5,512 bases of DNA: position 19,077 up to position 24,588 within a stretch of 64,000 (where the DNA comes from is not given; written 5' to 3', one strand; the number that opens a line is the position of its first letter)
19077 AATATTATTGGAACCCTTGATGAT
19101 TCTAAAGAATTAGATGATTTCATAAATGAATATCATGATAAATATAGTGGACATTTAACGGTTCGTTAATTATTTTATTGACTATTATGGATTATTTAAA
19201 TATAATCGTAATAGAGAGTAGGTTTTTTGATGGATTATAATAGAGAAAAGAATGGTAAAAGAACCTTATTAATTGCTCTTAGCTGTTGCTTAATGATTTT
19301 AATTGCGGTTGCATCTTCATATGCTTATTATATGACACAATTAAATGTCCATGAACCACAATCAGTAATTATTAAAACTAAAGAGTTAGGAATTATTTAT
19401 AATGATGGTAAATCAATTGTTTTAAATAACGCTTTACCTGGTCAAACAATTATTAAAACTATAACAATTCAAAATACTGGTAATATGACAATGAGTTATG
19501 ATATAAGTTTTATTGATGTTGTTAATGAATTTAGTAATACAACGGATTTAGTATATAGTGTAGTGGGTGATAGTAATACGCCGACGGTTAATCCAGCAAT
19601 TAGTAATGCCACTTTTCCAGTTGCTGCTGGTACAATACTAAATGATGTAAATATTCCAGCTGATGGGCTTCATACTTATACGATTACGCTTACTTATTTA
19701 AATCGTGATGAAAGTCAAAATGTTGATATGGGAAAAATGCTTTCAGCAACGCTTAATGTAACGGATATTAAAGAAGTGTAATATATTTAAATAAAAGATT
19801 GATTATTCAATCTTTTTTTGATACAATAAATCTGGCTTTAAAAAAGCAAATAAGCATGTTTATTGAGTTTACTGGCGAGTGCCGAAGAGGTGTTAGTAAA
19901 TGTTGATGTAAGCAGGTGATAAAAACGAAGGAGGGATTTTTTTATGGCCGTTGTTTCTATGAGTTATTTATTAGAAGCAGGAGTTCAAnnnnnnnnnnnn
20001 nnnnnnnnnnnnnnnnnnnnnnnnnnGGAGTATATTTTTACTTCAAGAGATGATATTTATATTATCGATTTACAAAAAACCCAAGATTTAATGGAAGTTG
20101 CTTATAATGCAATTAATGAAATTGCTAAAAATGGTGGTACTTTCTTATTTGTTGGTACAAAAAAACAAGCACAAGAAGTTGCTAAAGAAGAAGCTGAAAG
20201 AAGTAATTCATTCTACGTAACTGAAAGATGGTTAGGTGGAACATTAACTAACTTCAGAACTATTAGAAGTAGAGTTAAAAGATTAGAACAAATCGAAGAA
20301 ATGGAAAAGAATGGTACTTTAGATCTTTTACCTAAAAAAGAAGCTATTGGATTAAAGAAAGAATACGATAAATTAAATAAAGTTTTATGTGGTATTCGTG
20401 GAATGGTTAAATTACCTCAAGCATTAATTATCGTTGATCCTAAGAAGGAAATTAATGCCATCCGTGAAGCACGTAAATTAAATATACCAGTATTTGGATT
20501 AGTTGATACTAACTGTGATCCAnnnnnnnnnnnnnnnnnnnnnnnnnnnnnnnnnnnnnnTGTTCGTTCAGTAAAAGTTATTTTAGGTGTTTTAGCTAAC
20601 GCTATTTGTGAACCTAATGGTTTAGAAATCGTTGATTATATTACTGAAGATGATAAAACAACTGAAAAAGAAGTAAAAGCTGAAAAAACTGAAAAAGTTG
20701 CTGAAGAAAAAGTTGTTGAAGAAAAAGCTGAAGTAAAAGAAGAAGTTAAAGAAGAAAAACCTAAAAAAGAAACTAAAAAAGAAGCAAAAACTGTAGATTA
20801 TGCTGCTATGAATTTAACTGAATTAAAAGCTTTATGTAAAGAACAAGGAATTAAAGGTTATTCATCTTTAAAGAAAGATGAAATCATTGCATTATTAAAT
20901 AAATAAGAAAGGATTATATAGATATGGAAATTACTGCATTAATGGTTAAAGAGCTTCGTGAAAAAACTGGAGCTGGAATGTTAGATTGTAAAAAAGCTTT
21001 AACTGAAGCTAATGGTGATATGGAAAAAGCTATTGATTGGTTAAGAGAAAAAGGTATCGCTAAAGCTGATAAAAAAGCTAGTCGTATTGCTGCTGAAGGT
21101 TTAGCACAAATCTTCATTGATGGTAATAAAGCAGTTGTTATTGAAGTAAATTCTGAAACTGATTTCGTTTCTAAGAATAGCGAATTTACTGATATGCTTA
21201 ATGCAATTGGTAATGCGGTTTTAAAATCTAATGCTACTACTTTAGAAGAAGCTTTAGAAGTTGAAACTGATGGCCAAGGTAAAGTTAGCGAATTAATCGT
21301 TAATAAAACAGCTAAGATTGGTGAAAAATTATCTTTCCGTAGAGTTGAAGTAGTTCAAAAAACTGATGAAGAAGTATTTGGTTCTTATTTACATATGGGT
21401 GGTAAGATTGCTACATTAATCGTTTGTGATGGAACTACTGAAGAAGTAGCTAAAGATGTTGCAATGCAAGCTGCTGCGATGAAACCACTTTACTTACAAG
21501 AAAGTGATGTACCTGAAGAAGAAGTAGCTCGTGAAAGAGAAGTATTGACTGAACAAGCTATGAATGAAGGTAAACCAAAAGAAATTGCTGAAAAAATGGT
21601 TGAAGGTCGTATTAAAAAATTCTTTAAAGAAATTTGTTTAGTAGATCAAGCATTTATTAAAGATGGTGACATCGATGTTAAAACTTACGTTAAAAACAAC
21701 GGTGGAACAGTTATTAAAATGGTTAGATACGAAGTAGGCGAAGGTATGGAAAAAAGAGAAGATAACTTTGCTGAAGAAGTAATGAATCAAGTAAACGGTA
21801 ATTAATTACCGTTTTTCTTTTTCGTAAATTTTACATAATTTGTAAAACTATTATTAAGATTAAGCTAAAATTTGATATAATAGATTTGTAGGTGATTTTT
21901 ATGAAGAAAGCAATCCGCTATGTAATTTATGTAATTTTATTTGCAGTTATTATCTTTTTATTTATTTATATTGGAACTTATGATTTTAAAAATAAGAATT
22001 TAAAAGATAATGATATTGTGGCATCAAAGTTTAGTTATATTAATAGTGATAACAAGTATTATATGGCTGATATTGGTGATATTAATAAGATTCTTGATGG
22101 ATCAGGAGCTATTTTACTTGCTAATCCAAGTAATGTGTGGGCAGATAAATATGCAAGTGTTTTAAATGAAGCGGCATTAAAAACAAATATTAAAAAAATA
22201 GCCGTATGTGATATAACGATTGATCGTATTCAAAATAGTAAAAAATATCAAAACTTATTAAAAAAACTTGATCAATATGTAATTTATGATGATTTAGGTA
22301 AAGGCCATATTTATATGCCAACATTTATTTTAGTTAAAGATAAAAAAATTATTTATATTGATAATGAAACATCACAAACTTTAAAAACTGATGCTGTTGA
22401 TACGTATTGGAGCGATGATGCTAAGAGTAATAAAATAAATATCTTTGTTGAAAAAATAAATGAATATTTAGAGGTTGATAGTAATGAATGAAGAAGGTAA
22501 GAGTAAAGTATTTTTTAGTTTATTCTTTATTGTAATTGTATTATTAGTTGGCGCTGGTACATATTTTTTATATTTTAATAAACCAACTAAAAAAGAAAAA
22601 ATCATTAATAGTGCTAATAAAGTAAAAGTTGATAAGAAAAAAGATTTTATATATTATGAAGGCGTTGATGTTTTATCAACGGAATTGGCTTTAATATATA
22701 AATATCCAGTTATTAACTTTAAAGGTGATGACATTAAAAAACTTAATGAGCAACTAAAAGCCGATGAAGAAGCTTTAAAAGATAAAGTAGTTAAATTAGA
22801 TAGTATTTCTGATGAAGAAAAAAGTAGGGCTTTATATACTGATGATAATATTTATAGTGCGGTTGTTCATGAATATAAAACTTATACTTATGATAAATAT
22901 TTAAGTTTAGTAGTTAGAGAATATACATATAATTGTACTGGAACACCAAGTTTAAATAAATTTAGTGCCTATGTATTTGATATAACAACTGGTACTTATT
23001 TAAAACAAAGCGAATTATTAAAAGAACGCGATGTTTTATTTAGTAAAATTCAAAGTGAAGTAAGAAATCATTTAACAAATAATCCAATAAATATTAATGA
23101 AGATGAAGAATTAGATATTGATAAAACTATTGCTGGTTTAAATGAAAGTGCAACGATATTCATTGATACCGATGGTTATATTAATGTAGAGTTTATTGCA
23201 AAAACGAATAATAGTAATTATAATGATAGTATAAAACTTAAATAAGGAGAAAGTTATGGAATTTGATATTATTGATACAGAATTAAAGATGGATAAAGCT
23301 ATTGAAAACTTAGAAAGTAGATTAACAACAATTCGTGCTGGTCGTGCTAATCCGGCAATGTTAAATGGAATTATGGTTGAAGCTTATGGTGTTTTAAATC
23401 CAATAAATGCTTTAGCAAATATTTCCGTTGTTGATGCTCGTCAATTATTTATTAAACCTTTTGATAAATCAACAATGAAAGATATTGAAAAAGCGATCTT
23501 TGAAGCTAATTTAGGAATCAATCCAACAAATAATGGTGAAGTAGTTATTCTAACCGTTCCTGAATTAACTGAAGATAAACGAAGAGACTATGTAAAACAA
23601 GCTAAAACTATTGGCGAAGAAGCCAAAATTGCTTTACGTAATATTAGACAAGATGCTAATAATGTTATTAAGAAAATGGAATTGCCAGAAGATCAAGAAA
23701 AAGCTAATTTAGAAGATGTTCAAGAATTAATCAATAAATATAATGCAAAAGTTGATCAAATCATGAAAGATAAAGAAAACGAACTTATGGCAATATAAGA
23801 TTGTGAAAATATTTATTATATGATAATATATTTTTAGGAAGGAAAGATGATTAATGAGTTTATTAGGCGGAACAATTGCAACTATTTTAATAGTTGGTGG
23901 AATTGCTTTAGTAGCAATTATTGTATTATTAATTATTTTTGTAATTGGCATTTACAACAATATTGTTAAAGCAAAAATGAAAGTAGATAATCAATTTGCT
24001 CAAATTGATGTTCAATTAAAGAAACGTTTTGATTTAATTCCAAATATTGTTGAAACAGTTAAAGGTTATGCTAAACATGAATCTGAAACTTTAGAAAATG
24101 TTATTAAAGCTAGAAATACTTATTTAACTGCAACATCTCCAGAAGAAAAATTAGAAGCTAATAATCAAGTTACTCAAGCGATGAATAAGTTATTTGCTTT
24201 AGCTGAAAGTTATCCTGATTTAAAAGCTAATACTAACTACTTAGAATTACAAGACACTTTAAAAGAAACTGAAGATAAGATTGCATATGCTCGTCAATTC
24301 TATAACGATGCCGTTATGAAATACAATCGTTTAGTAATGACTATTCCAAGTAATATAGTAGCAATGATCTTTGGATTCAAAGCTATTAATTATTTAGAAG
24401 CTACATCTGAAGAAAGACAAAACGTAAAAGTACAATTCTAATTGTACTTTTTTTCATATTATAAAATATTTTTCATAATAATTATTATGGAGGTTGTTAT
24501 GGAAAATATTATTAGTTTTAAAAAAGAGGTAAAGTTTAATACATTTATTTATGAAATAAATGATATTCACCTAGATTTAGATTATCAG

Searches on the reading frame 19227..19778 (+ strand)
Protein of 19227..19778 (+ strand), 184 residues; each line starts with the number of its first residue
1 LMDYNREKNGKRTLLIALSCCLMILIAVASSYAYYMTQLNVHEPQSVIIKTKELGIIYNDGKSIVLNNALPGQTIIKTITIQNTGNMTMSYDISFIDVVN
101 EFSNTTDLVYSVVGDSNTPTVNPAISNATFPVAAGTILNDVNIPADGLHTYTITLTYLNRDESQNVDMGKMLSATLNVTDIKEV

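Call 77: search_protein_families(library=ncbifam, proteins=[window:19227-19778:+], max_evalue=1)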
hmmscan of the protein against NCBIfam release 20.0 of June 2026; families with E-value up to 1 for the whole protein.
window:19227-19778:+ (184 aa): 3 families
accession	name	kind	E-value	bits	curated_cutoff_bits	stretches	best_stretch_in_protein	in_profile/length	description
TIGR04090.1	exp_by_SipW_IV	subfamily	0.0013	18.5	60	1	21-118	9-100/241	BsaA family SipW-dependent biofilm matrix protein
TIGR01451.2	B_ant_repeat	repeat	0.0046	16.9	24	1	67-96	6-34/53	DUF11 type repeat protein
NF012200.0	choice_anch_D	domain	0.014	15.9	45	1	62-133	22-86/108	choice-of-anchor D domain-containing protein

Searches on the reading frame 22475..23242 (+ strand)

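Call 14: search_protein_families(library=pfam, proteins=[window:22475-23242:+], max_evalue=0.01)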
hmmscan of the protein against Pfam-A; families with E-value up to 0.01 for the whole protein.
window:22475-23242:+ (256 aa): 1 family
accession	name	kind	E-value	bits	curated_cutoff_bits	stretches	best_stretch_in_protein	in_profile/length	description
PF13739.11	PdaC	-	0.00086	20.8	29.1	1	74-152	11-87/95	Deacetylase PdaC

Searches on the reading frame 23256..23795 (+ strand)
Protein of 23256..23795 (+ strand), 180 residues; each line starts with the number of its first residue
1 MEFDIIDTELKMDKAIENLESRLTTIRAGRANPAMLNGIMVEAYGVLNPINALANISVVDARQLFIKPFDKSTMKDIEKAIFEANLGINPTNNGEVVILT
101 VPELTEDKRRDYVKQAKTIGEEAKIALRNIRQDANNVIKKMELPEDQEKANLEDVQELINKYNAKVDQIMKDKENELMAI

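Call 14: search_protein_families(library=pfam, proteins=[window:23256-23795:+], max_evalue=0.01)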
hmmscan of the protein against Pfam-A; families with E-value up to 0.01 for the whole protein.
window:23256-23795:+ (180 aa): 1 family
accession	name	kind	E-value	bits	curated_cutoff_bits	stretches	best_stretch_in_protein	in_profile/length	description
PF01765.24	RRF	-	6.4e-57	192.4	29.7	1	20-178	2-164/164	Ribosome recycling factor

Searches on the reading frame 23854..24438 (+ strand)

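Call 14: search_protein_families(library=pfam, proteins=[window:23854-24438:+], max_evalue=0.01)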
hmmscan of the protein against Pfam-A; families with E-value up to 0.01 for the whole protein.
window:23854-24438:+ (195 aa): 1 family
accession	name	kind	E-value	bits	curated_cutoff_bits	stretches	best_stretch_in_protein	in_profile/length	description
PF04011.17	LemA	-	2.4e-58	196.6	26.2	1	47-195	1-149/149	LemA family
